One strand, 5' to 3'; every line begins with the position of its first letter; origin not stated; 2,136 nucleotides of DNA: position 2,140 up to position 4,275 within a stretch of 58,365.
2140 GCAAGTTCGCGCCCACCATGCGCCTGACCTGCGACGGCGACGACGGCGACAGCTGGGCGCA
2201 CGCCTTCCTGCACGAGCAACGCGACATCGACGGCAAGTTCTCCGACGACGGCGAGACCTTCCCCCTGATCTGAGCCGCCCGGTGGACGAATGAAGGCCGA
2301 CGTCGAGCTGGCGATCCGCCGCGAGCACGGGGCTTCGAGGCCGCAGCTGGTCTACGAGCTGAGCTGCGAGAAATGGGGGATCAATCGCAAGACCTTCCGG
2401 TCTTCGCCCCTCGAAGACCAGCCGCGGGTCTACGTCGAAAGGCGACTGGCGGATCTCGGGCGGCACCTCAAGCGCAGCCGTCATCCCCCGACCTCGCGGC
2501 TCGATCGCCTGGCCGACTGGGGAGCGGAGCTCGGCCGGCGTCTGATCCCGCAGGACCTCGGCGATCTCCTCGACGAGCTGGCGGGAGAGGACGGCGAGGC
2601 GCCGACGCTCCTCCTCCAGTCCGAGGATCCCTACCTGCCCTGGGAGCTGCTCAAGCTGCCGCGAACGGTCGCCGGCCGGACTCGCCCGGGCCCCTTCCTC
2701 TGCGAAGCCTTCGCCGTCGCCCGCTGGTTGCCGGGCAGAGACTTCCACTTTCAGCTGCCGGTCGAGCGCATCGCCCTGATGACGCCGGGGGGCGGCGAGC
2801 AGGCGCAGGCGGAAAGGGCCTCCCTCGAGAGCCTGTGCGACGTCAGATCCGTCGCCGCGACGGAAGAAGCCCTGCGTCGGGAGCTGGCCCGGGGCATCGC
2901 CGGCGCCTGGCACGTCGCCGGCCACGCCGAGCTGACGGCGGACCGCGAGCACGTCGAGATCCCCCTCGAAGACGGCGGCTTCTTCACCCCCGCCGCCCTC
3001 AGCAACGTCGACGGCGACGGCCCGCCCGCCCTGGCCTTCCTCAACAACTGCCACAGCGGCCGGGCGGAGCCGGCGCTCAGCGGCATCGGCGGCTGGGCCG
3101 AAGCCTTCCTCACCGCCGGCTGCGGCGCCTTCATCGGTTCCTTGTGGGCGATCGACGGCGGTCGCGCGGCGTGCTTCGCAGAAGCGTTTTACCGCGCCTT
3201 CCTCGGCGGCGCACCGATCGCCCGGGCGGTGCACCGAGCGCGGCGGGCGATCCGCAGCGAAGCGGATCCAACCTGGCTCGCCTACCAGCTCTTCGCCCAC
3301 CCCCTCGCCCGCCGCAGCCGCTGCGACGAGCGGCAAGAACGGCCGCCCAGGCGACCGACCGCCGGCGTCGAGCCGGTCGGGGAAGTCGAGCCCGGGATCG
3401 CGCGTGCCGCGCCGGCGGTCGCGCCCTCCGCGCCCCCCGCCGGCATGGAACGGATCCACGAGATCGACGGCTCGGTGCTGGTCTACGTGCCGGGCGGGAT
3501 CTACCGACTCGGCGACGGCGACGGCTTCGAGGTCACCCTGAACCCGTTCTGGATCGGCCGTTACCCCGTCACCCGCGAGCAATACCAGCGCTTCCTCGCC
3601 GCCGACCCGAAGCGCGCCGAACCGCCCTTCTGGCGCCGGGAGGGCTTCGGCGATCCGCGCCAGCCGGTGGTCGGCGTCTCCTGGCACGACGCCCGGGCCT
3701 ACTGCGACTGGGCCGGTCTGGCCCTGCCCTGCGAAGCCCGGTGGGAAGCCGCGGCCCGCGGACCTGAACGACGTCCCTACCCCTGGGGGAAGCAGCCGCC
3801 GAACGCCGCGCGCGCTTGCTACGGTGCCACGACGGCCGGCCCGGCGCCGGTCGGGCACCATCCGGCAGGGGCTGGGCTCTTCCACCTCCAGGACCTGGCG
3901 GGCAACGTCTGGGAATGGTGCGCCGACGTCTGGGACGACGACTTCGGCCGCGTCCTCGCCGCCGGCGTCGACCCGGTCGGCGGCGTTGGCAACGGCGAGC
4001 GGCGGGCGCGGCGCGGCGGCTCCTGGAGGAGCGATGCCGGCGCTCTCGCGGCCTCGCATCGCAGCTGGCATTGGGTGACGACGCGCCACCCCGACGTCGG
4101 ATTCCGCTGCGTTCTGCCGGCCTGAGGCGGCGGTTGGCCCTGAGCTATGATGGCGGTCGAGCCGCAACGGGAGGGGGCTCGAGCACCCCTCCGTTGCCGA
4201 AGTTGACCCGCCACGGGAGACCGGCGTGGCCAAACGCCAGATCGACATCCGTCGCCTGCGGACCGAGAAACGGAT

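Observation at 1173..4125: Two-gene module of a TIR-like protein plus a CHAT protease-FGE-sulfatase fusion: candidate undescribed conflict/immunity system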

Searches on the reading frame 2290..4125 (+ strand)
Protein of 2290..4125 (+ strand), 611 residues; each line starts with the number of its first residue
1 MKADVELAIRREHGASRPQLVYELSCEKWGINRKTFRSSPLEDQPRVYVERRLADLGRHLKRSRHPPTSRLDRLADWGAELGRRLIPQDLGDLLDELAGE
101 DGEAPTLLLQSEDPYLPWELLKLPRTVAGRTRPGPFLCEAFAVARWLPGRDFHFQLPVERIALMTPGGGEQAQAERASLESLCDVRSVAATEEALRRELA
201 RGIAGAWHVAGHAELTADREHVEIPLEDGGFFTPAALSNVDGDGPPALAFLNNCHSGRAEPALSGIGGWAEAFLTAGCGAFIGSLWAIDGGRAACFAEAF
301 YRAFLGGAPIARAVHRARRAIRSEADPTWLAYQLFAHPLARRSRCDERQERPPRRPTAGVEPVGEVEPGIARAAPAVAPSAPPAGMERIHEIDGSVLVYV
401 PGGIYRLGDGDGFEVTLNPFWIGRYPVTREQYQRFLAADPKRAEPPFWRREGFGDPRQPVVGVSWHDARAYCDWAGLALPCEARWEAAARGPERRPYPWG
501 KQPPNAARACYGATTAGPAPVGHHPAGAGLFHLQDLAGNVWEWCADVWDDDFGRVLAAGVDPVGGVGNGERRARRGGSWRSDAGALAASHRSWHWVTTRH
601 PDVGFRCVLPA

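Call 3: search_protein_families(library=pfam, proteins=[window:2290-4125:+], max_evalue=0.1)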
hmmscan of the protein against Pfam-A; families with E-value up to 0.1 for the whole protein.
window:2290-4125:+ (611 aa): 2 families
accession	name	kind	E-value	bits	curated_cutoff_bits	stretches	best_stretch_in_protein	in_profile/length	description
PF03781.23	FGE-sulfatase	-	5.5e-42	144.6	23.3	1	414-608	31-254/255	Sulfatase-modifying factor enzyme 1-like domain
PF12770.12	CHAT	-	7.9e-18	65.3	24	1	170-326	104-271/289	CHAT domain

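Call 4: search_protein_families(library=padloc, proteins=[window:2290-4125:+], max_evalue=1)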
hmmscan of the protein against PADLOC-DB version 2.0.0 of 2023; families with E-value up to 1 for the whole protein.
window:2290-4125:+ (611 aa): 2 families
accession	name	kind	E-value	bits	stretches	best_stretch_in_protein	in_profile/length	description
PDLC02016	SAVED_CHAT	-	7e-05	19.9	1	252-316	195-252/498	-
PDLC03832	BovA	-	0.074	10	1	190-325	533-670/711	-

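Call 5: search_protein_families(library=ncbifam, proteins=[window:2290-4125:+], max_evalue=0.1)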
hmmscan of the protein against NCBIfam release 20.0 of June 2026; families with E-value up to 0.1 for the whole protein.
window:2290-4125:+ (611 aa): 6 families
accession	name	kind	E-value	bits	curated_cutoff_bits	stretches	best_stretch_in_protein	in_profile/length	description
TIGR03440.2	egtB_TIGR03440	equivalog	9.8e-24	84.2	360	2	455-607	271-412/413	ergothioneine biosynthesis protein EgtB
NF041186.1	SenA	equivalog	4.2e-19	69.2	420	1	455-608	268-381/382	selenoneine synthase SenA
TIGR03525.2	GldK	equivalog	2.4e-18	66.7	350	1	458-609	220-405/408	T9SS ring complex lipoprotein PorK/GldK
NF051459.1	pyoverdine_PvdO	equivalog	4.4e-10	39.1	500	1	455-607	115-276/280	dihydropyoverdine dehydrogenase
TIGR04344.1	ovoA_Nterm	equivalog_domain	3.8e-06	26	400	1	461-607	298-443/444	5-histidylcysteine sulfoxide synthase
TIGR03524.1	GldJ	equivalog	0.0039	15.9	458.2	0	531-548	348-365/559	gliding motility lipoprotein GldJ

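Call 8: search_protein_families(library=phrogs, proteins=[window:2290-4125:+], max_evalue=1)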
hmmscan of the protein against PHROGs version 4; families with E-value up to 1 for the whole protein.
window:2290-4125:+ (611 aa): 3 families
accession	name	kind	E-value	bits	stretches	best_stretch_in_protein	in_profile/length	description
phrog_18508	-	other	1.3e-32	114.2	1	414-608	47-261/266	kinase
phrog_2889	-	unknown function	0.00031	20.7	1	505-547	215-254/418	-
phrog_11262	-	tail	0.062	13.4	1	531-607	307-385/393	tail protein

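Call 52: find_homologous_proteins(query=window:2290-4125:+, max_evalue=1e-10)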
Query window:2290-4125:+ (611 aa): 160 proteins with E <= 1e-10 among 8000 candidates; the best 120 are listed.
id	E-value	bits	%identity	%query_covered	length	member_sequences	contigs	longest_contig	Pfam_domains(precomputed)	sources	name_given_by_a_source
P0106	0.0e+0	1417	100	100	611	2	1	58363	PF03781.23,PF12770.13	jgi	-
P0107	1.1e-119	419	41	99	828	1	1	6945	PF03781.23,PF12770.13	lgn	-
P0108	8.7e-119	416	40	99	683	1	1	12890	PF03781.23,PF12770.13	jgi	jgi:formylglycine-generating enzyme required for sulfatase activity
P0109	6.5e-117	410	41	100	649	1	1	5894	PF03781.23,PF12770.13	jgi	jgi:formylglycine-generating enzyme required for sulfatase activity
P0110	1.1e-116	409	38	100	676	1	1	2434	PF03781.23,PF12770.13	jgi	jgi:formylglycine-generating enzyme required for sulfatase activity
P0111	4.7e-116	407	41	99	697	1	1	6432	PF03781.23,PF12770.13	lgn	-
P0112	4.1e-115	404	39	99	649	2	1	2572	PF03781.23,PF12770.13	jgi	jgi:formylglycine-generating enzyme required for sulfatase activity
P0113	1.0e-114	403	42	95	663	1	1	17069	PF03781.23,PF12770.13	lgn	-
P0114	1.6e-114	402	37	100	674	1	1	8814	PF03781.23,PF12770.13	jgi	jgi:formylglycine-generating enzyme required for sulfatase activity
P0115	1.8e-113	398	38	99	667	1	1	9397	PF03781.23,PF12770.13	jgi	jgi:formylglycine-generating enzyme required for sulfatase activity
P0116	9.2e-113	396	42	88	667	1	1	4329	PF03781.23,PF12770.13,PF01364.25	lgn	-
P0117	1.3e-112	396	41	95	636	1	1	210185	PF03781.23,PF12770.13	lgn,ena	-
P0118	9.2e-112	393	40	99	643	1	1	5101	PF03781.23,PF12770.13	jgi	jgi:formylglycine-generating enzyme required for sulfatase activity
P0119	1.1e-111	393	38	100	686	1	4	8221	PF03781.23,PF12770.13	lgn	-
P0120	1.3e-110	389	41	95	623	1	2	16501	PF03781.23,PF12770.13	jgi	jgi:formylglycine-generating enzyme required for sulfatase activity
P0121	4.2e-110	387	38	100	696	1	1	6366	PF03781.23,PF12770.13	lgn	-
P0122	1.6e-108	382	40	94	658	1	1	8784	PF03781.23,PF12770.13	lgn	-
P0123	1.1e-106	376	41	95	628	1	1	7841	PF03781.23,PF12770.13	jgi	jgi:formylglycine-generating enzyme required for sulfatase activity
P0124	8.2e-106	373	38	99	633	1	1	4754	PF03781.23,PF12770.13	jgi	jgi:formylglycine-generating enzyme required for sulfatase activity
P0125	1.1e-105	373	39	99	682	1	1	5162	PF03781.23,PF12770.13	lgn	-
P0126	1.8e-105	372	40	95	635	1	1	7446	PF03781.23,PF12770.13,PF01364.25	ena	-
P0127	2.0e-105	372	40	95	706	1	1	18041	PF03781.23,PF12770.13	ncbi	-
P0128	5.9e-103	364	38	100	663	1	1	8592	PF03781.23,PF12770.13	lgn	-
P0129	1.4e-102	362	41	95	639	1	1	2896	PF03781.23,PF12770.13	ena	-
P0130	1.2e-101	359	40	94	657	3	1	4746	PF03781.23,PF12770.13,PF01364.25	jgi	jgi:formylglycine-generating enzyme required for sulfatase activity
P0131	1.5e-101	359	38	95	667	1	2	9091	PF03781.23,PF12770.13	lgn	-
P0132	3.9e-101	358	40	99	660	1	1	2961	PF03781.23,PF12770.13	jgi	jgi:formylglycine-generating enzyme required for sulfatase activity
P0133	7.4e-101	357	48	38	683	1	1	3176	PF03781.23,PF12770.13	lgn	-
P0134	6.8e-99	350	42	83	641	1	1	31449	PF03781.23,PF12770.13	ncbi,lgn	-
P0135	5.5e-98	347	38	99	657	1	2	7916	PF03781.23,PF12770.13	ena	-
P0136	1.9e-97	345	37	99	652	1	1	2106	PF03781.23,PF12770.13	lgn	-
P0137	2.2e-97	345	39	95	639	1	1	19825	PF03781.23,PF12770.13,PF01364.25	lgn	-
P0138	4.8e-96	341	41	83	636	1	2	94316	PF03781.23,PF12770.13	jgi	jgi:formylglycine-generating enzyme required for sulfatase activity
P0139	6.4e-93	331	40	86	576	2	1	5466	PF03781.23,PF12770.13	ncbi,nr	ncbi:MAG TPA: SUMF1/EgtB/PvdO family nonheme iron enzyme, partial [Thermoanaerobaculia bacterium]|nr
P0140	3.5e-92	328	37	99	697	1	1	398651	PF03781.23,PF12770.13,PF01364.25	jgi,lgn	-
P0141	7.7e-90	320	39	87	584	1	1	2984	PF03781.23,PF12770.13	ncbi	ncbi:MAG TPA: SUMF1/EgtB/PvdO family nonheme iron enzyme, partial [Thermoanaerobaculia bacterium]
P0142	1.9e-87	312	40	94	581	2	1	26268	PF03781.23,PF12770.13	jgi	jgi:formylglycine-generating enzyme required for sulfatase activity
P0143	1.2e-84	303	33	86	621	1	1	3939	PF03781.23,PF12770.13,PF01364.25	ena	-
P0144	4.0e-77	278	47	56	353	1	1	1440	PF03781.23,PF12770.13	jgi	jgi:formylglycine-generating enzyme required for sulfatase activity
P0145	1.7e-73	266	44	55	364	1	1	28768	PF03781.23,PF12770.13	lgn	-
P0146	3.0e-66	242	52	39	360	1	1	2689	PF03781.23,PF13676.12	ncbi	-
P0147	4.4e-64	235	52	38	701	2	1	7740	PF07714.24,PF00069.32,PF03781.23,PF13676.12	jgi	-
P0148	2.0e-62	230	52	37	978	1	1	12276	PF05729.19,PF03781.23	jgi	jgi:formylglycine-generating enzyme required for sulfatase activity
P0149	1.2e-61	227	52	39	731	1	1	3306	PF07714.24,PF00069.32,PF08357.17,PF03781.23,PF13676.12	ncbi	-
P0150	3.8e-61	226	47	42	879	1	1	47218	PF07714.24,PF00069.32,PF08357.17,PF03781.23,PF13676.12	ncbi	-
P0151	3.9e-61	225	51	40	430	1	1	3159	PF03781.23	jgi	jgi:formylglycine-generating enzyme required for sulfatase activity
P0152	6.6e-61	225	55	34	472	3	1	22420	PF01582.26,PF03781.23,PF13676.12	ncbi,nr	ncbi:MAG TPA: SUMF1/EgtB/PvdO family nonheme iron enzyme, partial [Thermoanaerobaculia bacterium]|nr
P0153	5.8e-60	222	49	38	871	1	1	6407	PF03781.23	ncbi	-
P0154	1.0e-59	221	51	38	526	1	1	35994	PF03781.23,PF13676.12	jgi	jgi:formylglycine-generating enzyme required for sulfatase activity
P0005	1.8e-59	220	40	56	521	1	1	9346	PF12770.13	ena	-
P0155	3.1e-59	219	50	38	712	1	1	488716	PF07714.24,PF00069.32,PF03781.23,PF13676.12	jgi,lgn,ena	-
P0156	6.9e-59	218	51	37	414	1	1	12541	PF03781.23,PF13676.12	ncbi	ncbi:MAG: SUMF1/EgtB/PvdO family nonheme iron enzyme [Acidobacteriota bacterium]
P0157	4.7e-57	212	47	37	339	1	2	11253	PF03781.23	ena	-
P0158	4.9e-57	212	46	42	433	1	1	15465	PF01582.26,PF03781.23,PF13676.12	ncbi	-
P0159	5.7e-57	212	48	40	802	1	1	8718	PF05729.19,PF03781.23,PF13401.13,PF13191.13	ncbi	ncbi:MAG: SUMF1/EgtB/PvdO family nonheme iron enzyme [Acidobacteriota bacterium]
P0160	8.4e-57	211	48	38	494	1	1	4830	PF07714.24,PF00069.32,PF03781.23,PF01636.30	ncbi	-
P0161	4.0e-56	209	50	37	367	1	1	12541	PF03781.23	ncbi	ncbi:MAG: formylglycine-generating enzyme family protein, partial [Acidobacteriota bacterium]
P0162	5.1e-56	209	50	38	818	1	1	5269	PF03781.23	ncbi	-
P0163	7.4e-56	208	49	36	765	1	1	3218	PF07714.24,PF00069.32,PF03781.23,PF13676.12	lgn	-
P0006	1.3e-55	207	41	55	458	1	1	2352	PF24063.3,PF12770.13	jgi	jgi:CHAT domain-containing protein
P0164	3.6e-55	206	48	37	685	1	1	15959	PF07714.24,PF00069.32,PF03781.23,PF19955.6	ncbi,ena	-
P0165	1.2e-54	204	47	37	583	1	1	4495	PF07714.24,PF00069.32,PF03781.23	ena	-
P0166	2.2e-54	203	38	57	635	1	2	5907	PF24063.3,PF12770.13,PF01364.25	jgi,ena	-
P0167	4.3e-53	199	47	38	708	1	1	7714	PF07714.24,PF00069.32,PF03781.23,PF13676.12,PF01636.30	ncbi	ncbi:MAG: SUMF1/EgtB/PvdO family nonheme iron enzyme [Acidobacteriota bacterium]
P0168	6.7e-53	198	50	37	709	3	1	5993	PF07714.24,PF00069.32,PF03781.23,PF13676.12,PF01636.30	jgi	jgi:formylglycine-generating enzyme required for sulfatase activity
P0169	1.7e-52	197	49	37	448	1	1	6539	PF01582.26,PF03781.23,PF13676.12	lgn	-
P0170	8.1e-52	195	41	51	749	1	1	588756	PF07714.24,PF00069.32,PF08357.17,PF03781.23,PF13676.12,PF01636.30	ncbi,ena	-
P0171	1.0e-51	194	47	37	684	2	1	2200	PF07714.24,PF00069.32,PF03781.23,PF19955.6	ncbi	-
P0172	8.0e-51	191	43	45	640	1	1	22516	PF24063.3,PF12770.13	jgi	jgi:hypothetical protein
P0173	6.4e-50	188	35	55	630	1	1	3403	PF12770.13,PF25199.2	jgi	jgi:CHAT domain-containing protein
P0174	6.7e-50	188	37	55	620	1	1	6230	PF19973.5,PF24063.3,PF12770.13,PF01364.25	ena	-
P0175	1.1e-49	188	47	36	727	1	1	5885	PF07714.24,PF00069.32,PF03781.23,PF13676.12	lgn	-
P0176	2.2e-49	187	45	38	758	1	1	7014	PF07714.24,PF00069.32,PF03781.23,PF13676.12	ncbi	-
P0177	3.2e-49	186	37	55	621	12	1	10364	PF19973.5,PF24063.3,PF12770.13,PF01364.25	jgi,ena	-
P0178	3.2e-49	186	37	55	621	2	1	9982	PF19973.5,PF24063.3,PF12770.13,PF01364.25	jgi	-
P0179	1.1e-48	184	42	44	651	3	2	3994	PF24063.3,PF12770.13,PF01364.25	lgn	-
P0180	2.8e-48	183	38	51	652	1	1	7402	PF12770.13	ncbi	-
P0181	1.2e-47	181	38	56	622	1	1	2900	PF19973.5,PF24063.3,PF12770.13,PF01364.25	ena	-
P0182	1.2e-47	181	40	43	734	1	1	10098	PF12770.13,PF01364.25,PF25199.2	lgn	-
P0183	1.7e-47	180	36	55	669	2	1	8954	PF24063.3,PF12770.13,PF01364.25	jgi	jgi:hypothetical protein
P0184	3.7e-47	179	36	55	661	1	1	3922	PF19973.5,PF24063.3,PF12770.13,PF01364.25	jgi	jgi:CHAT domain/Ternary complex associated domain 7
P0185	4.2e-47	179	36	55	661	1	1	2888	PF19973.5,PF24063.3,PF12770.13,PF01364.25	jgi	jgi:hypothetical protein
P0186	4.7e-47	179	37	58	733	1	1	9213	PF12770.13,PF01364.25,PF25199.2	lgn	-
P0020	2.2e-46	177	43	38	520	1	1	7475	PF12770.13,PF01364.25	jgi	jgi:hypothetical protein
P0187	2.7e-46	176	37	55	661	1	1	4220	PF19973.5,PF24063.3,PF12770.13,PF01364.25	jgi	jgi:CHAT domain/Ternary complex associated domain 7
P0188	2.2e-45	173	37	55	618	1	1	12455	PF19973.5,PF24063.3,PF12770.13,PF01364.25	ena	-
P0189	2.5e-45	173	40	46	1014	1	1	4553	PF12770.13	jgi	jgi:hypothetical protein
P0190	5.6e-45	172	40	44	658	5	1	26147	PF24063.3,PF12770.13,PF01364.25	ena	-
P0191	7.8e-45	172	35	55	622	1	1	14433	PF19973.5,PF24063.3,PF12770.13,PF01364.25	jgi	jgi:hypothetical protein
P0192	2.4e-44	170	36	56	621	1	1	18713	PF19973.5,PF24063.3,PF12770.13,PF01364.25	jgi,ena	-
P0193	3.2e-44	170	35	55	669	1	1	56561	PF19973.5,PF24063.3,PF12770.13,PF01364.25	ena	-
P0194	7.2e-42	162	48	29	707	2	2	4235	PF07714.24,PF00069.32,PF01582.26,PF03781.23,PF13676.12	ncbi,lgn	-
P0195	2.8e-41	160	36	55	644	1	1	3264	PF19973.5,PF24063.3,PF12770.13,PF01364.25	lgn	-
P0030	4.4e-41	159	37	57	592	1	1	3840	PF12770.13,PF01364.25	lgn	-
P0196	2.8e-40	157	33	55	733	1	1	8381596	PF12770.13,PF25199.2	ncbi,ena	-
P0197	1.6e-39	154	34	36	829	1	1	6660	PF03781.23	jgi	jgi:formylglycine-generating enzyme required for sulfatase activity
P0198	2.5e-39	153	37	56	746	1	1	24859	PF12770.13,PF25199.2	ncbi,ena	-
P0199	8.7e-39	152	39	52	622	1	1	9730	PF12770.13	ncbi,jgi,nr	ncbi:MAG: CHAT domain-containing protein [Acidobacteria bacterium]|nr:MAG: CHAT domain-containing pr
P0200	3.3e-37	146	36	54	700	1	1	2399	PF24063.3,PF12770.13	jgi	jgi:hypothetical protein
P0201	3.3e-37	146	38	44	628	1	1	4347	PF12770.13,PF01364.25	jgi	jgi:hypothetical protein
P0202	4.6e-37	146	32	38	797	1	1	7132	PF03781.23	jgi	jgi:formylglycine-generating enzyme required for sulfatase activity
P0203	8.9e-37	145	34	36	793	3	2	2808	PF03781.23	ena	-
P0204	2.5e-35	140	38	44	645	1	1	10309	PF24063.3,PF12770.13,PF01364.25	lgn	-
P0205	4.1e-35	140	37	51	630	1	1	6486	PF24063.3,PF12770.13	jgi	jgi:CHAT domain-containing protein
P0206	2.8e-32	130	37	43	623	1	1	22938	PF24063.3,PF12770.13,PF01364.25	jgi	jgi:hypothetical protein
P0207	2.5e-31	127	39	36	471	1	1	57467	PF03781.23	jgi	jgi:formylglycine-generating enzyme required for sulfatase activity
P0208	1.1e-26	112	32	53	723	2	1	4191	PF24063.3,PF12770.13,PF01364.25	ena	-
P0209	8.7e-25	105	35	39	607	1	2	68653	PF12770.13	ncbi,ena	-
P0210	1.3e-24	105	29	69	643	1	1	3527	PF03781.23,PF12770.13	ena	-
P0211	1.1e-23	102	35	46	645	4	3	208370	PF24063.3,PF12770.13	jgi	jgi:hypothetical protein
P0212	1.2e-23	102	32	55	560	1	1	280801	PF12770.13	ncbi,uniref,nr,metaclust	ncbi:CHAT domain-containing protein [Herbidospora daliensis]|uniref:CHAT domain-containing protein n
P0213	1.9e-23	101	32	50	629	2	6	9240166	PF12770.13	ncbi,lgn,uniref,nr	ncbi:hypothetical protein ACWT_3107 [Actinoplanes sp. SE50]|uniref:CHAT domain-containing protein n=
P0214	1.1e-22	98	34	44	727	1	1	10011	PF24063.3,PF12770.13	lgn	-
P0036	1.5e-22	98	32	48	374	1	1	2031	PF12770.13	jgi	-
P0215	2.3e-22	97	32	55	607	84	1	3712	PF12770.13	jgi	-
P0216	3.2e-22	97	41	30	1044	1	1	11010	PF05729.19,PF03781.23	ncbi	-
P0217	8.7e-22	95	31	54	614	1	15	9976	PF12770.13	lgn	-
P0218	1.1e-21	95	31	54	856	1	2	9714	PF07714.24,PF00069.32,PF12770.13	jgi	jgi:hypothetical protein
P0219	1.2e-21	95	34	38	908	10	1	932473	PF12770.13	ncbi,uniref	ncbi:CHAT domain-containing protein [Streptomyces sp. NPDC101169]|uniref:CHAT domain-containing prot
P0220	1.3e-21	95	34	38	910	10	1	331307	PF12770.13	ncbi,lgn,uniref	ncbi:CHAT domain-containing protein [Streptomyces sp. 1222.5]|uniref:CHAT domain-containing protein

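Call 53: find_encoding_contigs(protein=P0117, flank=5000, max_places=1)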
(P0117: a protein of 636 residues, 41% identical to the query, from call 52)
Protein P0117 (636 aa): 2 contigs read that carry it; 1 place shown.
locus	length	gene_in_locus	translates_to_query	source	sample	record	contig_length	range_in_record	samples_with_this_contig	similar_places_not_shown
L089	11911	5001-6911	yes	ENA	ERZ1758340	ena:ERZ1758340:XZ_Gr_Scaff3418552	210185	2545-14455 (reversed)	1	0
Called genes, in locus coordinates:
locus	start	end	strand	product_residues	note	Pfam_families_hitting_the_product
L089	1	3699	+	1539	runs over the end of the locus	-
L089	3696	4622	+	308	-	-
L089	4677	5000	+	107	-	PF13248:Zn_ribbon_3 (weak), PF05154:TM2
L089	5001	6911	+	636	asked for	PF12770:CHAT, PF03781:FGE-sulfatase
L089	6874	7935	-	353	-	PF01435:Peptidase_M48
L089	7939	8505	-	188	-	PF06271:RDD (weak)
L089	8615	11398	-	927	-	-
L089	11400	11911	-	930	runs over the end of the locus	-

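Call 54: find_encoding_contigs(protein=P0140, flank=5000, max_places=1)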
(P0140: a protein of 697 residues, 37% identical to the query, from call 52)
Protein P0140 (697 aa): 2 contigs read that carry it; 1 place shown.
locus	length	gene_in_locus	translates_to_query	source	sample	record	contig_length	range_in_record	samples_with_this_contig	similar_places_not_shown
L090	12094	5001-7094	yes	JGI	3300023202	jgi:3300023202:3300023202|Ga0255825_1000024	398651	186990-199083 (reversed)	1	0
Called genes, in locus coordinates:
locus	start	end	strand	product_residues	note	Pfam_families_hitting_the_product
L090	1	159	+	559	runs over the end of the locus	PF00115:COX1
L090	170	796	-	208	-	PF08327:AHSA1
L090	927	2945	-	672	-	-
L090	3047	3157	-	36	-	-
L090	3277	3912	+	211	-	PF06271:RDD (weak)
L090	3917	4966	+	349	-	PF01435:Peptidase_M48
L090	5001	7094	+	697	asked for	PF12770:CHAT, PF01364:Peptidase_C25 (weak), PF03781:FGE-sulfatase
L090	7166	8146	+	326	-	PF13646:HEAT_2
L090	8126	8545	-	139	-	PF01850:PIN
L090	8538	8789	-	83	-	PF04014:MazE_antitoxin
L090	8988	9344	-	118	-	-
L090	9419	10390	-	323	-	-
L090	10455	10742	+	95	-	-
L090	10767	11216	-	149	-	PF19502:DUF6036 (faint)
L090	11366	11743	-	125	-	-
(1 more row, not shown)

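Call 55: find_encoding_contigs(protein=P0138, flank=5000, max_places=1)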
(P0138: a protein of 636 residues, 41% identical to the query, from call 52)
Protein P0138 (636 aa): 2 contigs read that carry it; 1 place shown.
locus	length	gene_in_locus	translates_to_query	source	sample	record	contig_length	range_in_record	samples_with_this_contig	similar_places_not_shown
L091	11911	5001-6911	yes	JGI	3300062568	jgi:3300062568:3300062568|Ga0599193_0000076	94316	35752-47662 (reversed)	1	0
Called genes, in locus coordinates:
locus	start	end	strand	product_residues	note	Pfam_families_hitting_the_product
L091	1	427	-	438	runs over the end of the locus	PF07719:TPR_2 (faint), PF13428:TPR_14 (faint), PF13414:TPR_11 (faint), PF14559:TPR_19 (faint)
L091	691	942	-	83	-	-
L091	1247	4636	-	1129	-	PF02012:BNR (faint), PF14870:PSII_BNR (faint), PF15902:Sortilin-Vps10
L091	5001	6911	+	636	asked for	PF12770:CHAT, PF03781:FGE-sulfatase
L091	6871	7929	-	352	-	PF01435:Peptidase_M48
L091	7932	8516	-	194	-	PF06271:RDD (weak)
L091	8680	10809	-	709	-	PF12770:CHAT, PF03781:FGE-sulfatase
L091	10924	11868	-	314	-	-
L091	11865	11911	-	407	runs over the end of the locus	-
